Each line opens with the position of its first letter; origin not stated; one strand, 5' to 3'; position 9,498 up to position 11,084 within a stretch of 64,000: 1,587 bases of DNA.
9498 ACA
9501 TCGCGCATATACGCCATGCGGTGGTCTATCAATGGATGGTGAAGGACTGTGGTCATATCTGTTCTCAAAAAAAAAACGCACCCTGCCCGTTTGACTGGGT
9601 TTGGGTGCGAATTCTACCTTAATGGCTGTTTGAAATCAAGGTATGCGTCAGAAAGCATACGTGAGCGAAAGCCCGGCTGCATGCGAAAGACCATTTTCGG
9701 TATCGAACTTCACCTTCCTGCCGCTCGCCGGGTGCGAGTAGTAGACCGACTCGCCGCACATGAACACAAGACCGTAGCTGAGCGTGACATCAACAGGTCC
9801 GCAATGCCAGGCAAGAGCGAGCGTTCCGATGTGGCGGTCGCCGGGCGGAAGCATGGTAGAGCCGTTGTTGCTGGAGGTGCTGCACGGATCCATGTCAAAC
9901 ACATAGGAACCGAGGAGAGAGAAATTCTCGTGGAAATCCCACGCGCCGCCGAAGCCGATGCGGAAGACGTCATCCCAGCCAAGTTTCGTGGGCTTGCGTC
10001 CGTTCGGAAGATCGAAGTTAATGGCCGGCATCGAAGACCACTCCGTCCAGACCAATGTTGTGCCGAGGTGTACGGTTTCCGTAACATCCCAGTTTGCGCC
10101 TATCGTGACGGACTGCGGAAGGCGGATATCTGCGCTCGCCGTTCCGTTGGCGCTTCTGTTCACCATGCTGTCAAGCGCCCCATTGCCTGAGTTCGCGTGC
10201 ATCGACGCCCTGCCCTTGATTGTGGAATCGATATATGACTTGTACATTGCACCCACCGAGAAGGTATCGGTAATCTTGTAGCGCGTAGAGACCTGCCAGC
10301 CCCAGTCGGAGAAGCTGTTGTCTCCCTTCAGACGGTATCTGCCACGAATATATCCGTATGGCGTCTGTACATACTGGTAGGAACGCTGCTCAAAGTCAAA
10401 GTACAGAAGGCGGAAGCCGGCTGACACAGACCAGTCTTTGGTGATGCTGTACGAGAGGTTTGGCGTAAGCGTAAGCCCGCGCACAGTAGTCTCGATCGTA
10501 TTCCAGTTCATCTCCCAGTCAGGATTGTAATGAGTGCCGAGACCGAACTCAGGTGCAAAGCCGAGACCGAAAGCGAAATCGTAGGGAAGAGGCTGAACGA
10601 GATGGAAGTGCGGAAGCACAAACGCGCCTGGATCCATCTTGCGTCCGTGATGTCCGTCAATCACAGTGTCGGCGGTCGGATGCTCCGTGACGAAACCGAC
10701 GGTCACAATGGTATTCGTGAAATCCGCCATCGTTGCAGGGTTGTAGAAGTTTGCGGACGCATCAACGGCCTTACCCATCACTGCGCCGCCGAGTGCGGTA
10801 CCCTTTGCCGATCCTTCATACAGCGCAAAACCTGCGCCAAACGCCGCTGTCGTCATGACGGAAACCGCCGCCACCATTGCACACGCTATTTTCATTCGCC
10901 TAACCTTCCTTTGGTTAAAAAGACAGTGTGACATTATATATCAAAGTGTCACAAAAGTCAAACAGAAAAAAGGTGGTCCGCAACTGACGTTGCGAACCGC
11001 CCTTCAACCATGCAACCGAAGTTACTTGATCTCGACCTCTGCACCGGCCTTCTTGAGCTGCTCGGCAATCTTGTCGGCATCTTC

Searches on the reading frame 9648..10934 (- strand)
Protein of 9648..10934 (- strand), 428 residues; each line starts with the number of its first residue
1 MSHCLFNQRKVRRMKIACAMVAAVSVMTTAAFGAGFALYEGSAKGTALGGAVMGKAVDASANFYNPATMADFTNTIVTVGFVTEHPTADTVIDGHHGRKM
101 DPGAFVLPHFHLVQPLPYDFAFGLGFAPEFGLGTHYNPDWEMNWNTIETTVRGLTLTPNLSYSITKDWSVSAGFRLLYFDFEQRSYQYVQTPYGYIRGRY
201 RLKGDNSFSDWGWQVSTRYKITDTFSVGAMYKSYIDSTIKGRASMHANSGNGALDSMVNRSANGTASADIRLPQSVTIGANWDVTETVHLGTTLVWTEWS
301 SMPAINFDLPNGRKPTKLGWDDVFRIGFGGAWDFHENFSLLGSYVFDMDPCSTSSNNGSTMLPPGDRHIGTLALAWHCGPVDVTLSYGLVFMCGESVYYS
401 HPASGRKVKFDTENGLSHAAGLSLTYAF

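Call 14: search_protein_families(library=ncbifam, proteins=[window:9648-10934:-], max_evalue=0.00001)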
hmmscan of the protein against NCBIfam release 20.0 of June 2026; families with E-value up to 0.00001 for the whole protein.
window:9648-10934:- (428 aa): 2 families
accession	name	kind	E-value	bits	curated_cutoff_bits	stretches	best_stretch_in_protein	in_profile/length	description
NF007988.0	PRK10716.1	equivalog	3e-22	78.9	585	1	17-428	9-435/435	long-chain fatty acid transporter FadL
NF053685.1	BamG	equivalog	1.2e-13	50.9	250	1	30-304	10-285/397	BamG family beta-barrel-assembly machinery protein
